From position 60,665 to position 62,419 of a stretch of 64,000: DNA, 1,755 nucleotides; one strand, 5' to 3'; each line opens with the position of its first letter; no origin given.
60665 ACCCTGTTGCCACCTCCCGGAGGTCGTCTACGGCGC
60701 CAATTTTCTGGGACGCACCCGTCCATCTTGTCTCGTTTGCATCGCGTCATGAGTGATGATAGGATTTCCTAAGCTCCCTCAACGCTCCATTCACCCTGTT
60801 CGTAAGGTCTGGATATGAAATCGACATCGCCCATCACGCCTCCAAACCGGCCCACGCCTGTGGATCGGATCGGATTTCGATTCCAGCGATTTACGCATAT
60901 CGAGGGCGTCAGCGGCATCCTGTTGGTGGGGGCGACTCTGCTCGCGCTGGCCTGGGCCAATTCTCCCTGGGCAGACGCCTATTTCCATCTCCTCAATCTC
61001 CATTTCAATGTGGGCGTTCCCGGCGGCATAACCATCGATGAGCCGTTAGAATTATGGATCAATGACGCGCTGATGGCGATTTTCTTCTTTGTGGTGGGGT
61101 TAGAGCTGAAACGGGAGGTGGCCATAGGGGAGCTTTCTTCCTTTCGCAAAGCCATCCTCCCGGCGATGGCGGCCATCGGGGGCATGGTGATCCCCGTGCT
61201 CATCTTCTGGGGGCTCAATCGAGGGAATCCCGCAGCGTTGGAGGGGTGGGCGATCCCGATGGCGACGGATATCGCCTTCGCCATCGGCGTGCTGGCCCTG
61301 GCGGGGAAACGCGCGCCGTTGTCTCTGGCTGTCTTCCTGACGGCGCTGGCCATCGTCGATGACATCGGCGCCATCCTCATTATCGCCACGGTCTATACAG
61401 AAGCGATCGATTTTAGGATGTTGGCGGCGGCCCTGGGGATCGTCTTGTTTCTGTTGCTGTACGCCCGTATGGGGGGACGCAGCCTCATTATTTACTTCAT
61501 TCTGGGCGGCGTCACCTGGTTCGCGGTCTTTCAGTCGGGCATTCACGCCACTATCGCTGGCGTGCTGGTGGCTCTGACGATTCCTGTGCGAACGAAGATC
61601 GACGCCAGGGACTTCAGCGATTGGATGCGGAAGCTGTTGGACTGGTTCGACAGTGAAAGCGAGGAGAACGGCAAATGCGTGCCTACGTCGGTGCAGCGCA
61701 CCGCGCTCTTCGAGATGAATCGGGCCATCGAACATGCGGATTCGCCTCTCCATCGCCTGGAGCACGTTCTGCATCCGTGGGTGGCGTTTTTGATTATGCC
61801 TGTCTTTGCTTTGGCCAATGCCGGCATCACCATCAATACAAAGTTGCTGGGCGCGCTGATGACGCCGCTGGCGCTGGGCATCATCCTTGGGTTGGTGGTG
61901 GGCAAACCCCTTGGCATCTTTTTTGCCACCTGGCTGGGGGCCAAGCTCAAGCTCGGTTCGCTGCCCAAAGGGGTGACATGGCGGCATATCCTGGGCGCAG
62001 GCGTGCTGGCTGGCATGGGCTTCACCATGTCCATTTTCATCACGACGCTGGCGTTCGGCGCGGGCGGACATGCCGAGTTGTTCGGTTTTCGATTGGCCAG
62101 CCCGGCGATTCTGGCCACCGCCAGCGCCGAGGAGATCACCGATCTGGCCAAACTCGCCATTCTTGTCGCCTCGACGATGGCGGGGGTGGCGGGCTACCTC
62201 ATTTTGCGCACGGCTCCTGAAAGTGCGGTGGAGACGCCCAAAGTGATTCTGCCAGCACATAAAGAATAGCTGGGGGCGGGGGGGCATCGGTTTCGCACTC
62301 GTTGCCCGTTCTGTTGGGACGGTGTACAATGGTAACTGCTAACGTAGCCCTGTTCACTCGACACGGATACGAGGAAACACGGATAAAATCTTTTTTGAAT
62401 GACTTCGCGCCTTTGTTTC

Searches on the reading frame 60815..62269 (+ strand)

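Call 82: search_protein_families(library=pfam, proteins=[window:60815-62269:+], max_evalue=0.0001)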
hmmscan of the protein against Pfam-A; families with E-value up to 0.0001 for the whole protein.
window:60815-62269:+ (484 aa): 1 family
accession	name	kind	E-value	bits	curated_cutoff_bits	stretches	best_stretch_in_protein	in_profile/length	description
PF06965.17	Na_H_antiport_1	-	5.5e-145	483.4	23.5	1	25-464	2-374/374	Na+/H+ antiporter 1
